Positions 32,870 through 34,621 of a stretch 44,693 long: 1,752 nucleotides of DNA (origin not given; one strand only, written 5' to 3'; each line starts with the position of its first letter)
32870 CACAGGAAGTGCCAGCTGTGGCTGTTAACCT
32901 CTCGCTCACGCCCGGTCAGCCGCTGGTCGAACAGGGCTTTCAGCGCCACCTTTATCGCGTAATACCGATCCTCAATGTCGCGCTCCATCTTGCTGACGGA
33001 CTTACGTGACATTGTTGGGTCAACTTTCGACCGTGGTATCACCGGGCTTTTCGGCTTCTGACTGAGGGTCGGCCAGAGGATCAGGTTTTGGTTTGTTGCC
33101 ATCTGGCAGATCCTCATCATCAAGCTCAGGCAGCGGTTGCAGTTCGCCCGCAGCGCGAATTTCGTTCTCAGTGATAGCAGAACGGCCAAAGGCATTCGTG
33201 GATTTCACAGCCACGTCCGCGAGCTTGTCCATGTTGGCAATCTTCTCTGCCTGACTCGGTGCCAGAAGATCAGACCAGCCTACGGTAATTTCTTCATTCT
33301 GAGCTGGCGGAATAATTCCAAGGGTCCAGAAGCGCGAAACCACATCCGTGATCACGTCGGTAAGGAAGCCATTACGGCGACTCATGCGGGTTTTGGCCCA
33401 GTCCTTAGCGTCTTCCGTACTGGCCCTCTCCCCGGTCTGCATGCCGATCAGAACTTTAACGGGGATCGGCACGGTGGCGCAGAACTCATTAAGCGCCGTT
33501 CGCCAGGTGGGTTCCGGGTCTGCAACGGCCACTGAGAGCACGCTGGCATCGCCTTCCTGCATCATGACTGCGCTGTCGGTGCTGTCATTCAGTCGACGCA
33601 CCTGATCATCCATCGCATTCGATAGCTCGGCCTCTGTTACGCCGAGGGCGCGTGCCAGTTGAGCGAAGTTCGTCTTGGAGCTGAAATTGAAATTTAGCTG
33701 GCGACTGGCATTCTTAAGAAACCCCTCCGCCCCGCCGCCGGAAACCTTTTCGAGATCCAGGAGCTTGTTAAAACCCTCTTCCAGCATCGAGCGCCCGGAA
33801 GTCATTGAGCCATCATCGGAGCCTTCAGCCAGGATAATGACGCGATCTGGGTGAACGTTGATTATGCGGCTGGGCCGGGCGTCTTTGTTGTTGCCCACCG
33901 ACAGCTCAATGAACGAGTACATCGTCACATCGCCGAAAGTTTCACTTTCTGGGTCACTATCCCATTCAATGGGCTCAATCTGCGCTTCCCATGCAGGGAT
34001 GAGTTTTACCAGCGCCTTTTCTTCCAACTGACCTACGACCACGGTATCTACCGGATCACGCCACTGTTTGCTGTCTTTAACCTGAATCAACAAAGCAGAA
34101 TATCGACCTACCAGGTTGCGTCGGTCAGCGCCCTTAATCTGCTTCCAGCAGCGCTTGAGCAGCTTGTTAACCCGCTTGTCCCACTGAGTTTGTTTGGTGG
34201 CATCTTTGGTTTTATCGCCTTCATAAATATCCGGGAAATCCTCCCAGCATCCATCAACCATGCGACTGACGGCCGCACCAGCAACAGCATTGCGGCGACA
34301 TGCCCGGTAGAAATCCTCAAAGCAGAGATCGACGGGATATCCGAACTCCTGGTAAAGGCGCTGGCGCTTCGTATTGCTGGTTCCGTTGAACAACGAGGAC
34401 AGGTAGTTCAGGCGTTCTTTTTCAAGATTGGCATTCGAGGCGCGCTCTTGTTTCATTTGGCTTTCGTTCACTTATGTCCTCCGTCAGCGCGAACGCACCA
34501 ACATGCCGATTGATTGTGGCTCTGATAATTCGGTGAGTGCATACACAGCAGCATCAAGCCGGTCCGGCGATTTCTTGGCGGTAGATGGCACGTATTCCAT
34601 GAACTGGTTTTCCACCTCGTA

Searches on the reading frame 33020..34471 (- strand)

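Call 3: search_protein_families(library=pfam, proteins=[window:33020-34471:-], max_evalue=1)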
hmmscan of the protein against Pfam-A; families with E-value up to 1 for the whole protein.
window:33020-34471:- (483 aa): 1 family
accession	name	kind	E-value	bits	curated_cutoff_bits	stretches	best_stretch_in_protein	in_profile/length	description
PF06381.16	Phage_portal_3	-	2.6e-13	49.9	33.8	1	88-420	34-354/357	Phage portal protein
